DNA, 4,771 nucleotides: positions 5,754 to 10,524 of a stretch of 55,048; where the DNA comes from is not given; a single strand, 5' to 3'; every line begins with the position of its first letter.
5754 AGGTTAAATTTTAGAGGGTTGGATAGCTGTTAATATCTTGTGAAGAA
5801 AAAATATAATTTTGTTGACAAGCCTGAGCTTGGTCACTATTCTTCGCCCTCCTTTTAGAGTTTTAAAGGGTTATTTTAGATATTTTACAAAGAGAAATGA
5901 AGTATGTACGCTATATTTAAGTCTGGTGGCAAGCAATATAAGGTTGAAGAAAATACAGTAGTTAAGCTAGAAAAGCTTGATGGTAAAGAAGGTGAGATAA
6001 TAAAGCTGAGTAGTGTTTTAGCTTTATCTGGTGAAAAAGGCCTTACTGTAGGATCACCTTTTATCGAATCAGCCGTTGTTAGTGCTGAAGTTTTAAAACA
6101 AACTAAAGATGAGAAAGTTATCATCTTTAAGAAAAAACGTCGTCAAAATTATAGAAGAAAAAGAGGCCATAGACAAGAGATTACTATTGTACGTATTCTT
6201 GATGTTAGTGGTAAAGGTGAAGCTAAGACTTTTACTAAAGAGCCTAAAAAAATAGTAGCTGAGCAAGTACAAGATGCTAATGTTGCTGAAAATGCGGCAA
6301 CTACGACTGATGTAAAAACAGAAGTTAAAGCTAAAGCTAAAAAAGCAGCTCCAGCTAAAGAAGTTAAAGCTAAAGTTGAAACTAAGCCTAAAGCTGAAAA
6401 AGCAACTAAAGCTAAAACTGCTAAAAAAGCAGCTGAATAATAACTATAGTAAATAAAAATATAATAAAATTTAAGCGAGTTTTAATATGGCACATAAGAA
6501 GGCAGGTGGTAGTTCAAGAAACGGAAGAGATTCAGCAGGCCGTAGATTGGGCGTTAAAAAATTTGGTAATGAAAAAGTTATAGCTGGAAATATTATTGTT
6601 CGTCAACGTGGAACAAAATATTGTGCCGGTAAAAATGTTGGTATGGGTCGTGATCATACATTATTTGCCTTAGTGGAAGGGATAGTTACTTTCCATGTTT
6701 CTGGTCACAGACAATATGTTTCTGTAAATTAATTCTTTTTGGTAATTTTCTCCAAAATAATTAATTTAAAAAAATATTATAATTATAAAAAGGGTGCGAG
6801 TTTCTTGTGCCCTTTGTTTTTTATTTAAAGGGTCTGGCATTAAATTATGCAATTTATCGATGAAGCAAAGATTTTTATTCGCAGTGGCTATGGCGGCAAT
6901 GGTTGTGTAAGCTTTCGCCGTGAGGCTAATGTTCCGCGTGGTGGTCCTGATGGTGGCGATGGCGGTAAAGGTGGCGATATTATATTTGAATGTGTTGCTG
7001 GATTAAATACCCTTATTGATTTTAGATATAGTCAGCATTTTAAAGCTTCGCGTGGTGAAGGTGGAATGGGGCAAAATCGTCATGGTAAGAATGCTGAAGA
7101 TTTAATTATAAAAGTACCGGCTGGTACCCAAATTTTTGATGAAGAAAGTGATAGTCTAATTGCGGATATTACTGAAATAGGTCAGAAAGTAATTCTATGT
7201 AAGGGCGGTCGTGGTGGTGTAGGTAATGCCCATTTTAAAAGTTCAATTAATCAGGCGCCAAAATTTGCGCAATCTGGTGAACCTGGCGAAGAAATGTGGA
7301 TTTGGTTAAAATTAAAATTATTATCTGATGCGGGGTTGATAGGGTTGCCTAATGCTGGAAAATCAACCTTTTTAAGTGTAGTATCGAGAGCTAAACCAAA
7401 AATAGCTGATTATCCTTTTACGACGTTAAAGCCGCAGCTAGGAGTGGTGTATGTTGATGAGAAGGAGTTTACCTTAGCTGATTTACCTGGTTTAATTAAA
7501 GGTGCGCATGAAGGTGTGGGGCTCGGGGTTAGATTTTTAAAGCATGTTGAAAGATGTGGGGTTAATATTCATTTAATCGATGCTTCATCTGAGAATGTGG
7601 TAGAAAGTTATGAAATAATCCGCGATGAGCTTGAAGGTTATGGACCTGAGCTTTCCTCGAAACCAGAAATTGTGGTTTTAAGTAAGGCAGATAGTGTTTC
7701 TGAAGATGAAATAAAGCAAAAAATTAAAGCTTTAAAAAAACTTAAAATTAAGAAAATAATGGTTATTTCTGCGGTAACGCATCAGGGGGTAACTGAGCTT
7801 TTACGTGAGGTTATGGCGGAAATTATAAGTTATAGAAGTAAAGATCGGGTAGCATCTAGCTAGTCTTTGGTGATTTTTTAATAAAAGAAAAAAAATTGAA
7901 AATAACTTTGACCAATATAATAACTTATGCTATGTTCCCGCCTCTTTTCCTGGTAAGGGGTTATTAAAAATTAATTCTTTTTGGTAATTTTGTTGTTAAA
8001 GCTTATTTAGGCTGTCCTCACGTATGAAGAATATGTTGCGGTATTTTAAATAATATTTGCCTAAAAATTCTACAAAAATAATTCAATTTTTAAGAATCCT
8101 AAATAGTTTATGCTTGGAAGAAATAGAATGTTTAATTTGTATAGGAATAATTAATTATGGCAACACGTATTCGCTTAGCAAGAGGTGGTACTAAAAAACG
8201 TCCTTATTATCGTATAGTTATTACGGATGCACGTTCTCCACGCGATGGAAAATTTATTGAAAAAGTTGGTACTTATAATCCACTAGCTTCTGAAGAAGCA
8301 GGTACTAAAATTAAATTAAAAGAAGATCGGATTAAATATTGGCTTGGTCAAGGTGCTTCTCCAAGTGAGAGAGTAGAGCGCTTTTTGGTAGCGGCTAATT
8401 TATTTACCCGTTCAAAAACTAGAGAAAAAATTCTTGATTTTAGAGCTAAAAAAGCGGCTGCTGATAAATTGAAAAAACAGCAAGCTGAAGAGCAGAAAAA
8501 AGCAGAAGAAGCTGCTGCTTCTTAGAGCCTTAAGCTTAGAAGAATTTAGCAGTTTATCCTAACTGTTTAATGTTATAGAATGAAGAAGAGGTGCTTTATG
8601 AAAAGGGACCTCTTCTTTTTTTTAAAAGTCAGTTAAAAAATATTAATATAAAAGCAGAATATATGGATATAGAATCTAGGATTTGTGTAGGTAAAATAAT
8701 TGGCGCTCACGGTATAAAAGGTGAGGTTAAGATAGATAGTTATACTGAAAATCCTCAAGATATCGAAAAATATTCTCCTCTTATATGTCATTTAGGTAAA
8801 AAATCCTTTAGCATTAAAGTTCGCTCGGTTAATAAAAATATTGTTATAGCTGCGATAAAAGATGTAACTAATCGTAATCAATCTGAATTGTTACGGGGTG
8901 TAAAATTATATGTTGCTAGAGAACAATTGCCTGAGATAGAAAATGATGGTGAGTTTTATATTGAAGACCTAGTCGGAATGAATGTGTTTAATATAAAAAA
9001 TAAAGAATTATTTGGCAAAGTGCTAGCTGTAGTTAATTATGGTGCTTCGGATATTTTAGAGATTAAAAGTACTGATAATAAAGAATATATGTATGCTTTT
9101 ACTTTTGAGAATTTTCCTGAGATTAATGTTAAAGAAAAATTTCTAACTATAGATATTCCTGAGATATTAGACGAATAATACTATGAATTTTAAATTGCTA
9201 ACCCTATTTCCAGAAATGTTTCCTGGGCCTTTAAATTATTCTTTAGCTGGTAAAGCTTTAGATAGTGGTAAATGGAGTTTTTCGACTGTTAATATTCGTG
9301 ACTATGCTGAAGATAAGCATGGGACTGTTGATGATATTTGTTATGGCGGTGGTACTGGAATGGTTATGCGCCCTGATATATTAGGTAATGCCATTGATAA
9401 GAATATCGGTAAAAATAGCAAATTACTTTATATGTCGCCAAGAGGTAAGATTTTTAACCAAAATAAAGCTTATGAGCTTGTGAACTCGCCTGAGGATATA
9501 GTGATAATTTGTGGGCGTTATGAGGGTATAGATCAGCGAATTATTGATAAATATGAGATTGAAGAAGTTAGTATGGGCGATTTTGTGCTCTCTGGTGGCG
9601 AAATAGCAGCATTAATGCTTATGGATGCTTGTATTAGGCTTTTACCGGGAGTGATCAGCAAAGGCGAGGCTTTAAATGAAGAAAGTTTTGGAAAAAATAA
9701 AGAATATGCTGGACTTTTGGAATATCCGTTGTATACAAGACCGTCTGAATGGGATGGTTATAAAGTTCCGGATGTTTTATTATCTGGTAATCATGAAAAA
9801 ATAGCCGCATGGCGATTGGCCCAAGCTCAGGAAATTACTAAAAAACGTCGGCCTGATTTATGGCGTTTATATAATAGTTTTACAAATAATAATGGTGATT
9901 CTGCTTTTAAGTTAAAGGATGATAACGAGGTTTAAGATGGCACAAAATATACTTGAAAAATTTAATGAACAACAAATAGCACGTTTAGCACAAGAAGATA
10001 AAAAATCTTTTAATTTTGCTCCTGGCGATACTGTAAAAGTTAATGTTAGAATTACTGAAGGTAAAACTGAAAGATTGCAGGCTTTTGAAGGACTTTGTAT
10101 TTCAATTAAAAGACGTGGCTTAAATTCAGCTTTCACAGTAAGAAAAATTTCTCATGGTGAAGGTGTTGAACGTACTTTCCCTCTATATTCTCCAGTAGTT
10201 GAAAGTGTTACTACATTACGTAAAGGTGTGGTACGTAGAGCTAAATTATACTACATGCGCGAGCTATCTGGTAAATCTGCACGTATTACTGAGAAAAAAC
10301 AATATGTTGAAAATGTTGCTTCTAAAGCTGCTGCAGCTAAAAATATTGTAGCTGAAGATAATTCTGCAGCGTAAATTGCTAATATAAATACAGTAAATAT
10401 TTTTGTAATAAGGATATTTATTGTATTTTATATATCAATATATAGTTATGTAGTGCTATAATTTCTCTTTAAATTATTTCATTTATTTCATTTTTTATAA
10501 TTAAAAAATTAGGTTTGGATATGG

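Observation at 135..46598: Dispersed modular multi-hairpin repeat family bounded by TATAG...CTATA, at 10 loci in 55 kb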

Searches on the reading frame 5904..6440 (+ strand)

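Call 39: search_protein_families(library=pfam, proteins=[window:5904-6440:+])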
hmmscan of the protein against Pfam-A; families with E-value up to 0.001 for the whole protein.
window:5904-6440:+ (178 aa): 1 family
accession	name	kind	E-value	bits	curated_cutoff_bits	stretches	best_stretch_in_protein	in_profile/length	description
PF00829.26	Ribosomal_L21p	-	1.5e-35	121.8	27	1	1-100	1-98/99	Ribosomal prokaryotic L21 protein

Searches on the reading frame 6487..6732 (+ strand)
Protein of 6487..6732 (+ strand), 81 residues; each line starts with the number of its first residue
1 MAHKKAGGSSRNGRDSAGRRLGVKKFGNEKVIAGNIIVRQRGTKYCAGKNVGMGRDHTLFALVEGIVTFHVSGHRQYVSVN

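Call 39: search_protein_families(library=pfam, proteins=[window:6487-6732:+])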
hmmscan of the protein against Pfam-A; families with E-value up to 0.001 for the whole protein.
window:6487-6732:+ (81 aa): 1 family
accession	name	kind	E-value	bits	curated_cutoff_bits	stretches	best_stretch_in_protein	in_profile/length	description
PF01016.24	Ribosomal_L27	-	4.9e-38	129.5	20.5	1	2-80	1-79/79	Ribosomal L27 protein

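Call 41: find_encoding_contigs(protein=window:6487-6732:+, flank=10000, max_places=10)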
Protein window:6487-6732:+ (81 aa): no gene with exactly this product is on record in the collection.

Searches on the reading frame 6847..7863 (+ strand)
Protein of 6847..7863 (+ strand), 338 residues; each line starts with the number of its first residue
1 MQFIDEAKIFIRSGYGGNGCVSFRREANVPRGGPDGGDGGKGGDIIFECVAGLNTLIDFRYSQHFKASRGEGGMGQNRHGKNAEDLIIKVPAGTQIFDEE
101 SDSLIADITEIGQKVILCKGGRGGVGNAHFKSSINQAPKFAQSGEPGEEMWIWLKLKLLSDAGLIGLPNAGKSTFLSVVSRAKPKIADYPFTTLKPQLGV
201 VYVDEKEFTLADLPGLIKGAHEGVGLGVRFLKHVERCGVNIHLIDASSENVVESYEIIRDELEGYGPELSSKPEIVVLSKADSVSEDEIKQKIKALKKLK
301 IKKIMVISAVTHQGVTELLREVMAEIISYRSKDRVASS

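Call 39: search_protein_families(library=pfam, proteins=[window:6847-7863:+])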
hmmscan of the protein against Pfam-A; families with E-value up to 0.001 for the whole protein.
window:6847-7863:+ (338 aa): 3 families
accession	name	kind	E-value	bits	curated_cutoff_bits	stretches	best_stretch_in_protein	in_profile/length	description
PF01018.28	GTP1_OBG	-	8.4e-65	217.6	27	1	4-158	1-155/155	GTP1/OBG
PF01926.29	MMR_HSR1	-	2.4e-24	86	21.9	1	162-280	2-113/113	50S ribosome-binding GTPase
PF02421.24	FeoB_N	-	1.4e-12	47.9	27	1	163-321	4-155/156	Ferrous iron transport protein B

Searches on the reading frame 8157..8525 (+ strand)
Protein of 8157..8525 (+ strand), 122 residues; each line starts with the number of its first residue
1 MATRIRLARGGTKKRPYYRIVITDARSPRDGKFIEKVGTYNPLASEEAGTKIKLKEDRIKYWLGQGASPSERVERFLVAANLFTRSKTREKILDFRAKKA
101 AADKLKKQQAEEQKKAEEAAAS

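Call 39: search_protein_families(library=pfam, proteins=[window:8157-8525:+])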
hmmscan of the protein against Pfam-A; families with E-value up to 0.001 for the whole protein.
window:8157-8525:+ (122 aa): 1 family
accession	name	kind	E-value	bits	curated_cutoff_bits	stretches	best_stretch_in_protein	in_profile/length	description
PF00886.24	Ribosomal_S16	-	8.9e-29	99.7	27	1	9-70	1-62/62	Ribosomal protein S16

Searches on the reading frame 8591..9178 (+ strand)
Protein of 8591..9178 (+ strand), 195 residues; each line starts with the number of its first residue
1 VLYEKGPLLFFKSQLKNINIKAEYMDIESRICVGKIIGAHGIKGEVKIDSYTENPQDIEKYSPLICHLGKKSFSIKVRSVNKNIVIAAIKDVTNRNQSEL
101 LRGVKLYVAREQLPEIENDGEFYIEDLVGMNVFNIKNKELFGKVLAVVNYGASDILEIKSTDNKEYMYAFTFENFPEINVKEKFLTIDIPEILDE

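Call 39: search_protein_families(library=pfam, proteins=[window:8591-9178:+])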
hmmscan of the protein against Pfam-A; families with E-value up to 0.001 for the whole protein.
window:8591-9178:+ (195 aa): 3 families
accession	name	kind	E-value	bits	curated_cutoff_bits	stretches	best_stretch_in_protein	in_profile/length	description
PF01782.24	RimM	-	1.8e-20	73.4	23.5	1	32-112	1-84/84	RimM N-terminal domain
PF24986.1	PRC_RimM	-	5.7e-09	35.9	27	1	125-193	2-69/69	RimM PRC barrel domain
PF05239.21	PRC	-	6.1e-07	29.8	21.2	1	120-191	2-75/78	PRC-barrel domain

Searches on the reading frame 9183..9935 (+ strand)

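Call 39: search_protein_families(library=pfam, proteins=[window:9183-9935:+])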
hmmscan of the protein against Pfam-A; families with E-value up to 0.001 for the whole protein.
window:9183-9935:+ (250 aa): 1 family
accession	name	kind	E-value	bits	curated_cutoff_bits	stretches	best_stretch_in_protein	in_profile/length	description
PF01746.26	tRNA_m1G_MT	-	8.2e-55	186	27.3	1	23-224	2-195/195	tRNA (Guanine-1)-methyltransferase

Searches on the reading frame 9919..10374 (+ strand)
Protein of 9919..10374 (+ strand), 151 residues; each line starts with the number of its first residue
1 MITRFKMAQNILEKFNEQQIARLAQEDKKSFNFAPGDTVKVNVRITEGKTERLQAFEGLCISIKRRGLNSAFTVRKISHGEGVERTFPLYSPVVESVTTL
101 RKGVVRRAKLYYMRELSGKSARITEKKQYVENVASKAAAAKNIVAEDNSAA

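Call 39: search_protein_families(library=pfam, proteins=[window:9919-10374:+])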
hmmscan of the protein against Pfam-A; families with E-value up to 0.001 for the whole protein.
window:9919-10374:+ (151 aa): 1 family
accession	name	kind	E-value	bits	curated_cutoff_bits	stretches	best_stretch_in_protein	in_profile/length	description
PF01245.26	Ribosomal_L19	-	3.4e-43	146.6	22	1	15-126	6-111/111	Ribosomal protein L19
